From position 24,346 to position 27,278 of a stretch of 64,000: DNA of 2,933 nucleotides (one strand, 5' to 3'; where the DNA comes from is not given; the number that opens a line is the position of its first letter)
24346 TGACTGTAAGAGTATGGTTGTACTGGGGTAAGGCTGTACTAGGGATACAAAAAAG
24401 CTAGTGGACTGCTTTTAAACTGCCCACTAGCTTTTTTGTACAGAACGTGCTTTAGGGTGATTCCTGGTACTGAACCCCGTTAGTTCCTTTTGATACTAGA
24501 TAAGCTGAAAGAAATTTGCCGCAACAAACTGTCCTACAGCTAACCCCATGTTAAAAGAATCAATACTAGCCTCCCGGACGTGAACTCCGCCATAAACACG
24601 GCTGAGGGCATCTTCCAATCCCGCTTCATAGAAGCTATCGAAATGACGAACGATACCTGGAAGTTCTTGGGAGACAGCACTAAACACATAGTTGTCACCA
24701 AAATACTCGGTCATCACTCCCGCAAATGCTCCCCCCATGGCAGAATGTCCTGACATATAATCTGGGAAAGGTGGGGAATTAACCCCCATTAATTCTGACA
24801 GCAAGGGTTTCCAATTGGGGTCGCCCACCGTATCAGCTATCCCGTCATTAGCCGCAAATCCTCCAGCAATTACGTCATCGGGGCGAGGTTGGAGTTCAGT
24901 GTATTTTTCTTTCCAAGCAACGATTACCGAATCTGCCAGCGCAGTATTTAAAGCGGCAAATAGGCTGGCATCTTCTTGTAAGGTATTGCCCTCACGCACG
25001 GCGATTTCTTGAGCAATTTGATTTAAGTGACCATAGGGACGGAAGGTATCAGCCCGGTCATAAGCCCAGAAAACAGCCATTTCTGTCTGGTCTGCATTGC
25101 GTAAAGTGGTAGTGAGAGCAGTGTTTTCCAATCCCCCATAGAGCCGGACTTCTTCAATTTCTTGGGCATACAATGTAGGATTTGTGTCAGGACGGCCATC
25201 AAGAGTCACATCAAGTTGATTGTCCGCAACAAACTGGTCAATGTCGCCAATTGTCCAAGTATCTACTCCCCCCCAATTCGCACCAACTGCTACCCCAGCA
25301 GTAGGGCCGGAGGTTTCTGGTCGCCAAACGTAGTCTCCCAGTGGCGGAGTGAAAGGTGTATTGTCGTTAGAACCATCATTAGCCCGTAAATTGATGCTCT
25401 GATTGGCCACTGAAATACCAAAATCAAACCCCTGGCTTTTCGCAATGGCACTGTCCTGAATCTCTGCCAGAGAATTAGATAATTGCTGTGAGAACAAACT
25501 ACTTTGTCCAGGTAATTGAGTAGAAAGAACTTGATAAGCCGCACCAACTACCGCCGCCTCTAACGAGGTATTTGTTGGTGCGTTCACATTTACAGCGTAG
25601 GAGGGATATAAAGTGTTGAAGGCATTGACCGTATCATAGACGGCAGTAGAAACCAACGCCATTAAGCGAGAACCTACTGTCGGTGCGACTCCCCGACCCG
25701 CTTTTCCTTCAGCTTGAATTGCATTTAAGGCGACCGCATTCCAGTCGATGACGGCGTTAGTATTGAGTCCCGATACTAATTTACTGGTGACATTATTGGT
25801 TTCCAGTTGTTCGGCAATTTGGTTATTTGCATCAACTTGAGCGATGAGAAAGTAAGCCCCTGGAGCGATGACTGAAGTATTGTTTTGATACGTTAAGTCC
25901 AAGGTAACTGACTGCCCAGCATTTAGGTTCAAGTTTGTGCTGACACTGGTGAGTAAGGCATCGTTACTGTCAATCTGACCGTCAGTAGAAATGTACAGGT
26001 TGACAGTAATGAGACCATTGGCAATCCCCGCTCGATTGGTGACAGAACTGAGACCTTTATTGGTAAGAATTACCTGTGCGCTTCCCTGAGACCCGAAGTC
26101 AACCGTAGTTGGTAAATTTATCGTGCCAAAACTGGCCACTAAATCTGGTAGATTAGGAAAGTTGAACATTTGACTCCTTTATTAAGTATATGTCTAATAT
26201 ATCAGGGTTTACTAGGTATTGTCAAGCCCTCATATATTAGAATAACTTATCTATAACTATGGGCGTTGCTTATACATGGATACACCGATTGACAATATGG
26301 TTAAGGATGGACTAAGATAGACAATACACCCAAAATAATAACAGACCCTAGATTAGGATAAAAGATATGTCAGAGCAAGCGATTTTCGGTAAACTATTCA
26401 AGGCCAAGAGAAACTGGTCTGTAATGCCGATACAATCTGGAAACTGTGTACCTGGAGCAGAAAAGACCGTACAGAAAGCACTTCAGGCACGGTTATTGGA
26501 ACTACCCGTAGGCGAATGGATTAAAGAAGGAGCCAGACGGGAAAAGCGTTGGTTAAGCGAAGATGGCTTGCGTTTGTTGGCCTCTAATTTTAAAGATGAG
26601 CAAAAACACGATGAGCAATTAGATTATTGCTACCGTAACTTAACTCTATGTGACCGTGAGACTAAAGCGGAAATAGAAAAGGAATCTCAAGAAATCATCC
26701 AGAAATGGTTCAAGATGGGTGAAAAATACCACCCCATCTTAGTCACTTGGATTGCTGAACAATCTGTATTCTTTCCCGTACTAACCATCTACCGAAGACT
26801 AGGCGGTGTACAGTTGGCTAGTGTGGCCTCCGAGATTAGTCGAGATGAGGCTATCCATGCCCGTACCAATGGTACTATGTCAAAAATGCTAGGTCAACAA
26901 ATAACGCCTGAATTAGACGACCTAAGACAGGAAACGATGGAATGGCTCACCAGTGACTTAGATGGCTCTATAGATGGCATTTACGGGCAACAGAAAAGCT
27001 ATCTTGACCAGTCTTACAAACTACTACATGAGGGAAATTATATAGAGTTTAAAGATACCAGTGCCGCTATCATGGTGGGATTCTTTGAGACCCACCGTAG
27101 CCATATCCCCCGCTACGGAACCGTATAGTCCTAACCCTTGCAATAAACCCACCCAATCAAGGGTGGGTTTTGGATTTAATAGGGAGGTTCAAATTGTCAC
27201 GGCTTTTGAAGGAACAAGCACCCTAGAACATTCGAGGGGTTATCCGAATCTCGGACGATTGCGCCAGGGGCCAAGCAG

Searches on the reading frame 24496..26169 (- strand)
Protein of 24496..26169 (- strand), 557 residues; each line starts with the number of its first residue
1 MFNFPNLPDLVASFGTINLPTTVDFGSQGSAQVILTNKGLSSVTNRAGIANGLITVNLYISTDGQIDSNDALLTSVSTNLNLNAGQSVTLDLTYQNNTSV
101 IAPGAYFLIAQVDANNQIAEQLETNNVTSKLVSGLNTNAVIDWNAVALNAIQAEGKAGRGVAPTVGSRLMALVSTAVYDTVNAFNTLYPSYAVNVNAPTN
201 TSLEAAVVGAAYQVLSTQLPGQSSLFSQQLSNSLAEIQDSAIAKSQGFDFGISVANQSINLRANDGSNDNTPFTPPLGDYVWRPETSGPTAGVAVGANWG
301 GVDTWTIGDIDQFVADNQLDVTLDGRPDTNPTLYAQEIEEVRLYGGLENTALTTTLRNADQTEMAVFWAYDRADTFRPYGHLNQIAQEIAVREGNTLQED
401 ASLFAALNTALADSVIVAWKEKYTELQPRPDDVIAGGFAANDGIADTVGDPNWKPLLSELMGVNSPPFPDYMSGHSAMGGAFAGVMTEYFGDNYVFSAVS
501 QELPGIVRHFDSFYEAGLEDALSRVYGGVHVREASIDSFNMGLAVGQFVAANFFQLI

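Call 9: search_protein_families(library=pfam, proteins=[window:24496-26169:-])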
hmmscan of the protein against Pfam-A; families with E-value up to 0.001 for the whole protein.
window:24496-26169:- (557 aa): 4 families
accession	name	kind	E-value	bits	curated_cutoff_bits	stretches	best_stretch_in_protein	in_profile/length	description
PF17897.7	VCPO_N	-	1.3e-07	32.1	29.3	1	135-298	10-193/216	Vanadium chloroperoxidase N-terminal domain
PF01569.27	PAP2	-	1.8e-06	28.2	27.2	1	410-551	10-123/130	PAP2 superfamily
PF07705.17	CARDB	-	3.5e-06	27.6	22.7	1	42-130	26-101/101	CARDB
PF21167.2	DUF6851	-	4.5e-05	24.3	27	1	172-269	1-104/140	Domain of unknown function (DUF6851)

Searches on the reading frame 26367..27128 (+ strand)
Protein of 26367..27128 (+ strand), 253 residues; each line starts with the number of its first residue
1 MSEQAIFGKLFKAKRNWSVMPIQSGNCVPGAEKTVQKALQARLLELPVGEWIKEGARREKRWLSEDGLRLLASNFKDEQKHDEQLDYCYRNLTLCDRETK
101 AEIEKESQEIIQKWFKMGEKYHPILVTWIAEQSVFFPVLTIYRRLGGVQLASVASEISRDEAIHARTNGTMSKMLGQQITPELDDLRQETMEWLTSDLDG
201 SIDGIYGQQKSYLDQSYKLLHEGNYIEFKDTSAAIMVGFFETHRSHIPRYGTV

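Call 9: search_protein_families(library=pfam, proteins=[window:26367-27128:+])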
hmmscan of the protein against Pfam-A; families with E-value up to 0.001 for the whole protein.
window:26367-27128:+ (253 aa): 0 families

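Call 22: find_related_loci(query=window:26367-27128:+, collection=viral_contigs, flank=10000)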
Query window:26367-27128:+ (253 aa) in viral_contigs; peptide patterns used: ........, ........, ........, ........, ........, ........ (x = any residue, [..] = any of these).
4 stretches matched a pattern; 4 encode a relative of the query (tblastn E <= 1e-3); 4 distinct loci.
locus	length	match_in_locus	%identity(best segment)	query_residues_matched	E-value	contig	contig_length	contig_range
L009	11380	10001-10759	99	1-253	7e-173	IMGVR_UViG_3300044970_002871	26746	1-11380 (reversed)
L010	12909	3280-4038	98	1-253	4e-171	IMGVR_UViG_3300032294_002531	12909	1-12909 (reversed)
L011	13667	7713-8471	98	1-253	4e-171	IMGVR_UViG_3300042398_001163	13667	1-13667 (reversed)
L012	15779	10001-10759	98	1-253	4e-171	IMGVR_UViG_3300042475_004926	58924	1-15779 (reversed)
